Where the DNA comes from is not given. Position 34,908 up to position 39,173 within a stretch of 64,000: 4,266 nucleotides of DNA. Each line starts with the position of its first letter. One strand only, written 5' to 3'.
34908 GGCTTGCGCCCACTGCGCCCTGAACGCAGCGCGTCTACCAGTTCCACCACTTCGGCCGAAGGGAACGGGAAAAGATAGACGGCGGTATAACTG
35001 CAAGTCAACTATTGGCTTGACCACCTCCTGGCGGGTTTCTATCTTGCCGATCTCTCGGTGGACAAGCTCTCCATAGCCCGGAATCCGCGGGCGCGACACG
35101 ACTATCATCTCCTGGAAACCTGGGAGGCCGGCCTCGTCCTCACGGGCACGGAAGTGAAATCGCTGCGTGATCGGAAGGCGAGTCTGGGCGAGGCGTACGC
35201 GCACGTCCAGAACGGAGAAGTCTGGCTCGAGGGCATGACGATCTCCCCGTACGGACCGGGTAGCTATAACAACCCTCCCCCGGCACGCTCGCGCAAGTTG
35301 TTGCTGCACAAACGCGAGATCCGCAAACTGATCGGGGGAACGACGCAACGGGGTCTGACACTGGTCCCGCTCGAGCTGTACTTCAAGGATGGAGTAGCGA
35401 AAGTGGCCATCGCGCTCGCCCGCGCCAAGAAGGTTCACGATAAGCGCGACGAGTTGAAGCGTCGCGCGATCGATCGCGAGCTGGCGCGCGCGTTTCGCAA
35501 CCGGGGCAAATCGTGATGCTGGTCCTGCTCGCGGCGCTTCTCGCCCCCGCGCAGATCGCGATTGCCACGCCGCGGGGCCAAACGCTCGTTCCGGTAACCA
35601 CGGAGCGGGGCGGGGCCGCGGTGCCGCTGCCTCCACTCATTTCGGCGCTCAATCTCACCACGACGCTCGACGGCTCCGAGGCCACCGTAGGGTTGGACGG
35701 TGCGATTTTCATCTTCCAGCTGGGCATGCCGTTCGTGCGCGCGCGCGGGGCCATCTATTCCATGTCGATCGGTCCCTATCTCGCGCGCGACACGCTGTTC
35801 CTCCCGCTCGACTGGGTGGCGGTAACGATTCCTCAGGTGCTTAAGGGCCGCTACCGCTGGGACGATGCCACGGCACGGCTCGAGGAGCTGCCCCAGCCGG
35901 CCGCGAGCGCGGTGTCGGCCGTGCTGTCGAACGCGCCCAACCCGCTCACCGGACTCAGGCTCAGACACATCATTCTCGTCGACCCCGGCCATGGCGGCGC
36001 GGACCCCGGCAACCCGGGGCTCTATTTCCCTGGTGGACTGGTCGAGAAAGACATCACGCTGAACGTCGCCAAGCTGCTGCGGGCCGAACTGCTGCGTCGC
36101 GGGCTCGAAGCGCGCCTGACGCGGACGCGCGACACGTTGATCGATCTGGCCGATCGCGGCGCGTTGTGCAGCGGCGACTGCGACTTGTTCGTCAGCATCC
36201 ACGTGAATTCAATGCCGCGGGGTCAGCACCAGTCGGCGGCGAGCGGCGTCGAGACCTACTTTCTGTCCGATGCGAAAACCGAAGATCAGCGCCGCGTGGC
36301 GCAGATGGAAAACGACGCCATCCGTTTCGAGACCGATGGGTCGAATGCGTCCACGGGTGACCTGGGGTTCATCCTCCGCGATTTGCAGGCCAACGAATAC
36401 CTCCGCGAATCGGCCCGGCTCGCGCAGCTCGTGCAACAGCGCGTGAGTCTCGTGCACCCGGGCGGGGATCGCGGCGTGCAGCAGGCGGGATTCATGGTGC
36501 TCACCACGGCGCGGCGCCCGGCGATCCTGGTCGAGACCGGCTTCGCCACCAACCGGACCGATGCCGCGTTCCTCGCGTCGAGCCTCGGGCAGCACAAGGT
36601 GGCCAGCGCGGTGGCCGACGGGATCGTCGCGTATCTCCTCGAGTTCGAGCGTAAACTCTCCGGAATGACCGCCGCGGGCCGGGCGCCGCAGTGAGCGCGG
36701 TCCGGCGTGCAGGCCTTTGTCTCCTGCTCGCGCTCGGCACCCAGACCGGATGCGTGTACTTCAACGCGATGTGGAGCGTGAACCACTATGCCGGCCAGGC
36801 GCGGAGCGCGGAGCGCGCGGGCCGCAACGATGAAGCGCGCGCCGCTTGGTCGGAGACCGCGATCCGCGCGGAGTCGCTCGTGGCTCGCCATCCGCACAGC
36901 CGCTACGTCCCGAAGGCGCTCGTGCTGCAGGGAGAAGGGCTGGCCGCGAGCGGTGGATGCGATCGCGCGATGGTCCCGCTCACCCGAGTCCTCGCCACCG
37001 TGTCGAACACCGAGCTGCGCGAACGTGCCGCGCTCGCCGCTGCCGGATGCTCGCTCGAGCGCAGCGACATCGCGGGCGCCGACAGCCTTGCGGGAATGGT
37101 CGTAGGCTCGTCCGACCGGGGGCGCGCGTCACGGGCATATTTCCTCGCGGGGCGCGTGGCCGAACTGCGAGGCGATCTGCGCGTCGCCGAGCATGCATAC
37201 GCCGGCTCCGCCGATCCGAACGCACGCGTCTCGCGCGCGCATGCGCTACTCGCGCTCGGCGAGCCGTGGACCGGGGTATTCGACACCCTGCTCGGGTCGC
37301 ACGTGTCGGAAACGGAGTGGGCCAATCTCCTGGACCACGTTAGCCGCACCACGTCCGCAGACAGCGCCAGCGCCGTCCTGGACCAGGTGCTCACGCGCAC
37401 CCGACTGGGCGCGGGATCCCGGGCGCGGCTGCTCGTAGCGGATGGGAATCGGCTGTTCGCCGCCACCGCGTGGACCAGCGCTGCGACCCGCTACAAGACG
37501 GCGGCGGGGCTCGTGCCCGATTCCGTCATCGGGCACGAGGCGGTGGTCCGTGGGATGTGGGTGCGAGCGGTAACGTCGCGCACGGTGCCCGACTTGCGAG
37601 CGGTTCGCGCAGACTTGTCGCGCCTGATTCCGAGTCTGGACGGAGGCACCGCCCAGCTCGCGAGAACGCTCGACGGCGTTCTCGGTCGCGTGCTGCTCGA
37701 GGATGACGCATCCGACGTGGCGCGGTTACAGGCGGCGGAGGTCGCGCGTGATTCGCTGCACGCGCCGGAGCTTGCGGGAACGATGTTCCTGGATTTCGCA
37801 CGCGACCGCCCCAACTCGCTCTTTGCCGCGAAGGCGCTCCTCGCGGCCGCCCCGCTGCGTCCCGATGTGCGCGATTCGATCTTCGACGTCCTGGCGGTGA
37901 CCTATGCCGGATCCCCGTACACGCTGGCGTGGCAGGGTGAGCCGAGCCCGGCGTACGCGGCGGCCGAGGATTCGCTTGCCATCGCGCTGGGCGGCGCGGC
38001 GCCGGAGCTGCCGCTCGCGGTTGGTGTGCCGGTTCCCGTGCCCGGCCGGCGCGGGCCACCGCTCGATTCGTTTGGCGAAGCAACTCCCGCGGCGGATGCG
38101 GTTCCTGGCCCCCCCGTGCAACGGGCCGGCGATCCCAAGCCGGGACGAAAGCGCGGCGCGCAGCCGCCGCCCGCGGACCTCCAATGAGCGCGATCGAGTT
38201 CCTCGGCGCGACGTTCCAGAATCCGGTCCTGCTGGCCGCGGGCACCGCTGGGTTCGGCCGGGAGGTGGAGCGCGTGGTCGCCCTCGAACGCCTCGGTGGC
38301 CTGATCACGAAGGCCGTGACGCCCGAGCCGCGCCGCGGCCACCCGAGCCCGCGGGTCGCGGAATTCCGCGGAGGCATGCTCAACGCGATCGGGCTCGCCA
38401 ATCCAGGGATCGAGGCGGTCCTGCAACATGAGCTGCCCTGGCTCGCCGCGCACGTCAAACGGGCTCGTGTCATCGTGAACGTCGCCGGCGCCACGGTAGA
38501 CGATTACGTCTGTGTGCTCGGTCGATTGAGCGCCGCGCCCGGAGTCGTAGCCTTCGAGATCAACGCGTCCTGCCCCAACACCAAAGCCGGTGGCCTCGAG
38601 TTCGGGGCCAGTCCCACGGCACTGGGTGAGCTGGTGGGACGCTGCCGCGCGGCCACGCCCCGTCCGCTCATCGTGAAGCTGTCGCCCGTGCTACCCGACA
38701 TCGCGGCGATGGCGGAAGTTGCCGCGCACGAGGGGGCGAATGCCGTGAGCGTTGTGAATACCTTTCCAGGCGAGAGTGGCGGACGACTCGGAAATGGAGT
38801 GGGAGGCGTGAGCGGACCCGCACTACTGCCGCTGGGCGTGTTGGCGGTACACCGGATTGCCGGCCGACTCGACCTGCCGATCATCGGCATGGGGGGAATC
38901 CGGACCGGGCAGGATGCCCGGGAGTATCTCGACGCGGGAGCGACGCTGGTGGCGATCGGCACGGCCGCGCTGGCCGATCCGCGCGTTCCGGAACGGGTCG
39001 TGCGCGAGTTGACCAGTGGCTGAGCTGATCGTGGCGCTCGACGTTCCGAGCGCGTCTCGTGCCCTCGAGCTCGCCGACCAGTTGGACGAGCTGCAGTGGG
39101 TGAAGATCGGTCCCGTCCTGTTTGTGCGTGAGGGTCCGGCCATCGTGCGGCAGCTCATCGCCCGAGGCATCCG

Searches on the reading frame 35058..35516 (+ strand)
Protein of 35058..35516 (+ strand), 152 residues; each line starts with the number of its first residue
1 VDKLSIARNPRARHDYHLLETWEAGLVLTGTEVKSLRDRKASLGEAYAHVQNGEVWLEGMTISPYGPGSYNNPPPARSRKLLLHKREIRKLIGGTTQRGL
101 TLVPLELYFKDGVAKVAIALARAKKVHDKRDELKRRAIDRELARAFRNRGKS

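Call 58: search_protein_families(library=pfam, proteins=[window:35058-35516:+], max_evalue=0.0001)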
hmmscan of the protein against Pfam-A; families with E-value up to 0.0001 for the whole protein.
window:35058-35516:+ (152 aa): 1 family
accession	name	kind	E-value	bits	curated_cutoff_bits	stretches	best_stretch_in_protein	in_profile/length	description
PF01668.23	SmpB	-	1.9e-56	190.4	27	1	6-147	1-142/143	SmpB protein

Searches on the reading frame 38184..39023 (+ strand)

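Call 58: search_protein_families(library=pfam, proteins=[window:38184-39023:+], max_evalue=0.0001)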
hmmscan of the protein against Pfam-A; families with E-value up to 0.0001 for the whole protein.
window:38184-39023:+ (279 aa): 2 families
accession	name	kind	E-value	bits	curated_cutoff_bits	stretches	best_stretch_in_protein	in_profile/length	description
PF01180.27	DHO_dh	-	1.5e-68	231.6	27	1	3-277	3-288/291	Dihydroorotate dehydrogenase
PF00977.27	His_biosynth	-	1.2e-07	31.8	23.6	1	221-275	64-118/228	Histidine biosynthesis protein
